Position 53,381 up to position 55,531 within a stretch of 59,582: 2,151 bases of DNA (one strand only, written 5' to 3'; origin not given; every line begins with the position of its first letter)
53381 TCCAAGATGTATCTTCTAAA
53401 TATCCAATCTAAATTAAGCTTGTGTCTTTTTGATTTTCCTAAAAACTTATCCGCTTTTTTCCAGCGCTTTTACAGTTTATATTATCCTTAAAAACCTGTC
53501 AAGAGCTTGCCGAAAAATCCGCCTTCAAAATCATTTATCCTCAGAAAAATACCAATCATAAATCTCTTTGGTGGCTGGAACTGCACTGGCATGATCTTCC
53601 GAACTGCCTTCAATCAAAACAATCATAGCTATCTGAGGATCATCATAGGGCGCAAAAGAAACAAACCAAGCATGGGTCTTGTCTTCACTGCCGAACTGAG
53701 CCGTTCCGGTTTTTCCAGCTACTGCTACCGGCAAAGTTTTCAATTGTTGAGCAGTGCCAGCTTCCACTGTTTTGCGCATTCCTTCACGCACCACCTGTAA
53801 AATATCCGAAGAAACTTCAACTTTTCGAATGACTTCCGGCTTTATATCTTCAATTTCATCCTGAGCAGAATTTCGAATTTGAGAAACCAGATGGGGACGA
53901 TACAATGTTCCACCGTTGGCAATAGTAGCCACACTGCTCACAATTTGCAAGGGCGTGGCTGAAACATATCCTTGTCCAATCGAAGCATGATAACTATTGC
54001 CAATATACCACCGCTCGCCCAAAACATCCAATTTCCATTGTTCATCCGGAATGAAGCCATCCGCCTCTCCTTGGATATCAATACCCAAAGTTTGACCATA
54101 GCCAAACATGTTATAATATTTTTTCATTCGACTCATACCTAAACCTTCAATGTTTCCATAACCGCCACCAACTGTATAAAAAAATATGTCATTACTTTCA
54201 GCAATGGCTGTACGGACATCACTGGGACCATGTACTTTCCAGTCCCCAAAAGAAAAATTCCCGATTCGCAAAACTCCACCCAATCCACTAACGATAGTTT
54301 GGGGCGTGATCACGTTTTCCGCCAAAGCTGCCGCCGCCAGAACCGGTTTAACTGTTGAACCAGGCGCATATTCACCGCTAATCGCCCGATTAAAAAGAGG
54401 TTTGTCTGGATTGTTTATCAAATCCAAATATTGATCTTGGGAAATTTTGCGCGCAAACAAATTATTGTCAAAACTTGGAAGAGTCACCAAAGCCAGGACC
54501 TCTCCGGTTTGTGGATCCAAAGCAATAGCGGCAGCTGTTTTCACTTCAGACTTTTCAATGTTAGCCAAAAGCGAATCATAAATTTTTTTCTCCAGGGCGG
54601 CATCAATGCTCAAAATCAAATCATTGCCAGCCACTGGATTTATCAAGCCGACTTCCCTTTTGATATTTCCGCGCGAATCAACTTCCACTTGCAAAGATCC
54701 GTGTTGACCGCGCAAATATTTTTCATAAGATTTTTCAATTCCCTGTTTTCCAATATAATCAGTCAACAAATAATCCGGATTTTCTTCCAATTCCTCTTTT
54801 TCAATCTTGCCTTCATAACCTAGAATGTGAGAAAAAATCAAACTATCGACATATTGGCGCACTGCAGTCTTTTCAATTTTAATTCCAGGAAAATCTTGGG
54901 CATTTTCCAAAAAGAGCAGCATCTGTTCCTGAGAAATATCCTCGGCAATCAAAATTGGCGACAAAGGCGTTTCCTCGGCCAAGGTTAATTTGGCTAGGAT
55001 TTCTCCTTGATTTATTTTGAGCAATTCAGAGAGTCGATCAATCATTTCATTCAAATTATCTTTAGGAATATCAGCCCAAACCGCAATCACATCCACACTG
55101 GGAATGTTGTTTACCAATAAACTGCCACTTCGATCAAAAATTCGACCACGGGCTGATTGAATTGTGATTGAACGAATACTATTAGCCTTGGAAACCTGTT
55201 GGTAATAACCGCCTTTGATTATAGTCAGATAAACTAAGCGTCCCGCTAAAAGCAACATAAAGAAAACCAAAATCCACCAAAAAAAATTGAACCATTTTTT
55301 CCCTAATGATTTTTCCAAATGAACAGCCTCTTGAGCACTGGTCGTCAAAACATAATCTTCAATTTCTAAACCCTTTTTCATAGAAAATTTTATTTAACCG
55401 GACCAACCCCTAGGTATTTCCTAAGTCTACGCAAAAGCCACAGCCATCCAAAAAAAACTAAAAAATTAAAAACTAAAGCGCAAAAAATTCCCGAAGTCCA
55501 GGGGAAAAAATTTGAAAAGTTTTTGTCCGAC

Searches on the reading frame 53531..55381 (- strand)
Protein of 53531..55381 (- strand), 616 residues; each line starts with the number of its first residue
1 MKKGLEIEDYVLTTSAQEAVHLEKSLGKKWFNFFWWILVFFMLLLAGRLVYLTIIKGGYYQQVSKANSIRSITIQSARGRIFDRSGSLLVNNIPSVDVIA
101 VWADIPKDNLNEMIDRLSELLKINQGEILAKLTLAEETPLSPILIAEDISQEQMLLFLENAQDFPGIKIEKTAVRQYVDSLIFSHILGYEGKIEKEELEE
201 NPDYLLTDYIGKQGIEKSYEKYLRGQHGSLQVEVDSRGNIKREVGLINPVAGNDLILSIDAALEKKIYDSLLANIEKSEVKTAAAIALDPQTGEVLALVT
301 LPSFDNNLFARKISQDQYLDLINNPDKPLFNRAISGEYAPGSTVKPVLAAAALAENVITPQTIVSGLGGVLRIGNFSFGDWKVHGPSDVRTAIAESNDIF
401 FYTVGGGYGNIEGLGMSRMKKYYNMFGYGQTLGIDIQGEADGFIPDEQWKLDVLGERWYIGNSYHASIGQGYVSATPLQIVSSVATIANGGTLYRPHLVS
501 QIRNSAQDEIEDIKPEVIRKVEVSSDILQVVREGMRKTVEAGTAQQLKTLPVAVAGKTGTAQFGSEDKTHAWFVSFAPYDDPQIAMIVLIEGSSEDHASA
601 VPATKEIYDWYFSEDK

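Call 15: search_protein_families(library=pfam, proteins=[window:53531-55381:-], max_evalue=0.01)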
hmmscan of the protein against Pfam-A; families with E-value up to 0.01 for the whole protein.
window:53531-55381:- (616 aa): 2 families
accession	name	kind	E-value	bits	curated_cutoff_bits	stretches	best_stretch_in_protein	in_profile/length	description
PF00905.27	Transpeptidase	-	1.5e-68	231.6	22.1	1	284-608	2-298/299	Penicillin binding protein transpeptidase domain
PF03717.20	PBP_dimer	-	1.8e-44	152.8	24.4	1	74-243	2-178/180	Penicillin-binding Protein dimerisation domain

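Call 17: find_encoding_contigs(protein=window:53531-55381:-, flank=10000, max_places=10)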
Protein window:53531-55381:- (616 aa): 1 contig read that carries it; 1 place shown.
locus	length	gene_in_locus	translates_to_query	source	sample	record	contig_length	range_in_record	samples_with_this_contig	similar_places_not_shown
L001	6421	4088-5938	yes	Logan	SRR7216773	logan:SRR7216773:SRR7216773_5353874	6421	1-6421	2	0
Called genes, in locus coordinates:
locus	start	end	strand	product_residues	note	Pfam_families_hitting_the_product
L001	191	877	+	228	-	PF01479:S4, PF00849:PseudoU_synth_2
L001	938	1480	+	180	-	PF00293:NUDIX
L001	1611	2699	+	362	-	PF06723:MreB_Mbl, PF00022:Actin (faint), PF00012:HSP70, PF11104:PilM_2 (faint), PF14450:FtsA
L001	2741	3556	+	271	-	PF04085:MreC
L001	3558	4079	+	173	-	-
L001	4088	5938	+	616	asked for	PF03717:PBP_dimer, PF00905:Transpeptidase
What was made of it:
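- A Logan contig with the upstream PBP gene stops near the 16S (call 17).
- Tried and rejected: The look-up of the flanking PBP gene returned only a 6.4-kb contig that stops before the 16S (call 17), so no empty site was found for this genome.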
